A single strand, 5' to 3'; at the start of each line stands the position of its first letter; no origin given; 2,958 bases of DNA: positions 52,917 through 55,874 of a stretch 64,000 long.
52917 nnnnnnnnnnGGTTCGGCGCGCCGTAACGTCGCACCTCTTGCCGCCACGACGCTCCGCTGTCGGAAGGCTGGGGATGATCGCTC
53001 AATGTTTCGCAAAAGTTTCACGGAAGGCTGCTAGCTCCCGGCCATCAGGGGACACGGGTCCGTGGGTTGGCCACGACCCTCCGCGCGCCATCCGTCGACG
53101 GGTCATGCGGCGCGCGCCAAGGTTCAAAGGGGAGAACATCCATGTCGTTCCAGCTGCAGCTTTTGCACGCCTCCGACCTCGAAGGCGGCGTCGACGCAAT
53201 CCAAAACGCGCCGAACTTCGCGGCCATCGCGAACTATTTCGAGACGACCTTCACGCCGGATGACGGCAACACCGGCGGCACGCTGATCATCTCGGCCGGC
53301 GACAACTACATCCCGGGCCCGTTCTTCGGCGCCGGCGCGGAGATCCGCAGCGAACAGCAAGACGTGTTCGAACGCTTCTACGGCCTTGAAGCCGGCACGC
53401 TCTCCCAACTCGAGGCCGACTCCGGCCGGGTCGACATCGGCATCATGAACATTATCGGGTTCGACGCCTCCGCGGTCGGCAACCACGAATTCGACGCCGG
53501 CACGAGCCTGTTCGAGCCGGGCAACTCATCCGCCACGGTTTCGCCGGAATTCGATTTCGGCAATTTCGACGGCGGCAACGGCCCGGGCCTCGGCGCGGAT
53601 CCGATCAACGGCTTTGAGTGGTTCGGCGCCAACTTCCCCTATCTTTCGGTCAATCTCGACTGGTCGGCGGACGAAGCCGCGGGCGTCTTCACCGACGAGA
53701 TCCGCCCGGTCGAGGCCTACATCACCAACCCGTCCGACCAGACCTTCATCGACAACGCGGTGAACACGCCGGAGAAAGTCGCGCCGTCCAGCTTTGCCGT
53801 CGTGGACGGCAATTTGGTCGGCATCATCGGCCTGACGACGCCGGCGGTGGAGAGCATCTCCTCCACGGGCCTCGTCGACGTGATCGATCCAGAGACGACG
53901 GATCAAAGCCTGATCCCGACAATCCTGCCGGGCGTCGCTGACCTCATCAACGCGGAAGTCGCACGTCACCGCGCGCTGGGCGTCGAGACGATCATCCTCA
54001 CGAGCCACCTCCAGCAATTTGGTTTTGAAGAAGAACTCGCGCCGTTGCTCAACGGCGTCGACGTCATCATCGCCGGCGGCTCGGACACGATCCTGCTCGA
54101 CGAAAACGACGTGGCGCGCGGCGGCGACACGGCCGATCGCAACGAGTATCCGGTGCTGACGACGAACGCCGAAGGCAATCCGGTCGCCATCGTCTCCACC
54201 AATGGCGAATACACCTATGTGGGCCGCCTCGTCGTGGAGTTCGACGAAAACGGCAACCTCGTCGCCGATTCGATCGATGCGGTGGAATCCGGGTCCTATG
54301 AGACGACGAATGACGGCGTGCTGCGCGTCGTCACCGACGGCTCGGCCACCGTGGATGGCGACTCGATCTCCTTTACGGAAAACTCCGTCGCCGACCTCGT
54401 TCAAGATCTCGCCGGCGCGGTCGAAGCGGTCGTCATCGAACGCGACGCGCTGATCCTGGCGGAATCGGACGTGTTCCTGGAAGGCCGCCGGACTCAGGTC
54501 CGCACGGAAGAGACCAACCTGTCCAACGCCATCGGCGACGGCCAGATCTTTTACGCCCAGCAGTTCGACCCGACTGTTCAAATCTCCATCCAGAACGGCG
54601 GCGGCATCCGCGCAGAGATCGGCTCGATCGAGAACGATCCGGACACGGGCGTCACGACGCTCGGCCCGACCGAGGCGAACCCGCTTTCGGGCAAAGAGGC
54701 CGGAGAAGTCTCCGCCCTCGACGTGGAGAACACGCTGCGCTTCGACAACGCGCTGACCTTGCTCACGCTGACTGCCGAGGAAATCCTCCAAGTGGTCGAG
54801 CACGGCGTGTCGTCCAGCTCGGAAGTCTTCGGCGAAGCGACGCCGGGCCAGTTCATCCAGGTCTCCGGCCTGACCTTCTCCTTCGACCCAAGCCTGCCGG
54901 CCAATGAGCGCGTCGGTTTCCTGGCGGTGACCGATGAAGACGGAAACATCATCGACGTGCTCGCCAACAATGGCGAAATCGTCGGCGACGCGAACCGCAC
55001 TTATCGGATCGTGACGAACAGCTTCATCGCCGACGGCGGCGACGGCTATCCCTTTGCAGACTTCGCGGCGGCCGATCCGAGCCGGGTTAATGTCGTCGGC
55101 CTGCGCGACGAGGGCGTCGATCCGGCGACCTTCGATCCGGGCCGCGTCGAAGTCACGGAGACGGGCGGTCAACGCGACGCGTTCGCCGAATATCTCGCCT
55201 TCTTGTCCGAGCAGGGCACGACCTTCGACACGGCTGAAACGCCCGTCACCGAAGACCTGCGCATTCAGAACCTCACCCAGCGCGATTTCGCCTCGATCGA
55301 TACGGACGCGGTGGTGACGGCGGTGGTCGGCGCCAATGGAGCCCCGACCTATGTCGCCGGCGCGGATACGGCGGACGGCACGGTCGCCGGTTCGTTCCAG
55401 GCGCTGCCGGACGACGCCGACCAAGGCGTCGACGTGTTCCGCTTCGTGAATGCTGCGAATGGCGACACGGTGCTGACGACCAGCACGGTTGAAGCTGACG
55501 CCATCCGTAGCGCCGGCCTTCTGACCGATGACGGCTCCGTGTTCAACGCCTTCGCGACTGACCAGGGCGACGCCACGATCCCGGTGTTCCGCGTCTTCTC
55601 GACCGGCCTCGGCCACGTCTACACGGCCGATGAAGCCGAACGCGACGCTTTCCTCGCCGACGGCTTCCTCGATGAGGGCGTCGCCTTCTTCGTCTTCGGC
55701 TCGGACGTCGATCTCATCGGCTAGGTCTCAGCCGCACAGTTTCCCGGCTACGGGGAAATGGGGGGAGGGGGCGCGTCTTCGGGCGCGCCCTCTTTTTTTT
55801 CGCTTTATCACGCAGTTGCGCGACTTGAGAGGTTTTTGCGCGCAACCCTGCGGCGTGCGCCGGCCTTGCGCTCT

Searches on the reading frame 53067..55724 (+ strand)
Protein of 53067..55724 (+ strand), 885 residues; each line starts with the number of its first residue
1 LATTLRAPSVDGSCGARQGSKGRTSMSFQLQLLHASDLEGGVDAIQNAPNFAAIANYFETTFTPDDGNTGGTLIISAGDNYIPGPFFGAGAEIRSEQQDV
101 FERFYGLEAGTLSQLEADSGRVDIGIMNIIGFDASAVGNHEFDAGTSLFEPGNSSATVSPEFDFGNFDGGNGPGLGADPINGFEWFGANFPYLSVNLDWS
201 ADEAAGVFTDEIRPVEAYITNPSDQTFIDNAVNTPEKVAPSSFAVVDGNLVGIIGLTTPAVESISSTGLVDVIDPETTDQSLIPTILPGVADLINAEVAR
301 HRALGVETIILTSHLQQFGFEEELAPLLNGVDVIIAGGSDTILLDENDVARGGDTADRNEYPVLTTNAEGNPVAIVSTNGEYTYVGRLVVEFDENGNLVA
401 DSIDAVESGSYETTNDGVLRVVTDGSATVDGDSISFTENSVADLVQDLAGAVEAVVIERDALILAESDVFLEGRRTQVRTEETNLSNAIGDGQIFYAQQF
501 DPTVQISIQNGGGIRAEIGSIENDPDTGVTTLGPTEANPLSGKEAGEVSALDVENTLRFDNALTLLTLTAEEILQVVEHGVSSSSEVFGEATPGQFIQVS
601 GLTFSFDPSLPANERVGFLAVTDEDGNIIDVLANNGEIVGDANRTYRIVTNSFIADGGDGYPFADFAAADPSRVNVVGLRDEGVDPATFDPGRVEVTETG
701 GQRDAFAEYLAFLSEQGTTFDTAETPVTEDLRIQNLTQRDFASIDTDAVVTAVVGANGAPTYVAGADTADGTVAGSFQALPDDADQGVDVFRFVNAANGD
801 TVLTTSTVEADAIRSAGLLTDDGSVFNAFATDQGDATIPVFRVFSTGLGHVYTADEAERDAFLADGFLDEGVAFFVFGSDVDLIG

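Call 42: search_protein_families(library=pfam, proteins=[window:53067-55724:+], max_evalue=0.001)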
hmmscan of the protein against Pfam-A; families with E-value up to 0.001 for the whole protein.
window:53067-55724:+ (885 aa): 2 families
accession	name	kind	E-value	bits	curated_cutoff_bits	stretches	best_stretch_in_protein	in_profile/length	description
PF02872.23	5_nucleotid_C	-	6e-24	85.4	23.6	1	472-663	11-155/158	5'-nucleotidase, C-terminal domain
PF18885.6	DUF5648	-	2.8e-15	57.2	25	1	779-876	39-133/134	Domain of unknown function (DUF5648)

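Call 74: search_protein_families(library=ncbifam, proteins=[window:53067-55724:+], max_evalue=0.00001)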
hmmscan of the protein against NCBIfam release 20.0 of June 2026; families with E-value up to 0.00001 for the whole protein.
window:53067-55724:+ (885 aa): 7 families
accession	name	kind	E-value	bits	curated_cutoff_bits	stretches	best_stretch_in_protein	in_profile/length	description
NF006937.0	PRK09419.1-4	equivalog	1.8e-28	98.6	2554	1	119-663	699-1116/1411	multifunctional 2',3'-cyclic-nucleotide 2'-phosphodiesterase/3'-nucleotidase/5'-nucleotidase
NF006935.0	PRK09419.1-2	equivalog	1.2e-27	96.1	2801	2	118-520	719-1033/1445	multifunctional 2',3'-cyclic-nucleotide 2'-phosphodiesterase/3'-nucleotidase/5'-nucleotidase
NF040549.1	Nt5e_LPXTG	exception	9.2e-24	83.7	1050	1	438-662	373-576/731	cell surface ecto-5'-nucleotidase Nt5e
NF007109.1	PRK09558.1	equivalog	2e-15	56.6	600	0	122-150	101-129/550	bifunctional UDP-sugar hydrolase/5'-nucleotidase UshA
TIGR01530.1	nadN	equivalog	3.1e-15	55.8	436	1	236-397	126-271/550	NAD nucleotidase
NF006934.0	PRK09419.1-1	subfamily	1.1e-12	46.5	1646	1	544-667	968-1070/1174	multifunctional 2',3'-cyclic-nucleotide 2'-phosphodiesterase/3'-nucleotidase/5'-nucleotidase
NF047875.1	5nuc_LPXTG_Strp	exception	2.5e-08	32.9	1050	0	475-661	379-526/684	surface-anchored 5'-nucleotidase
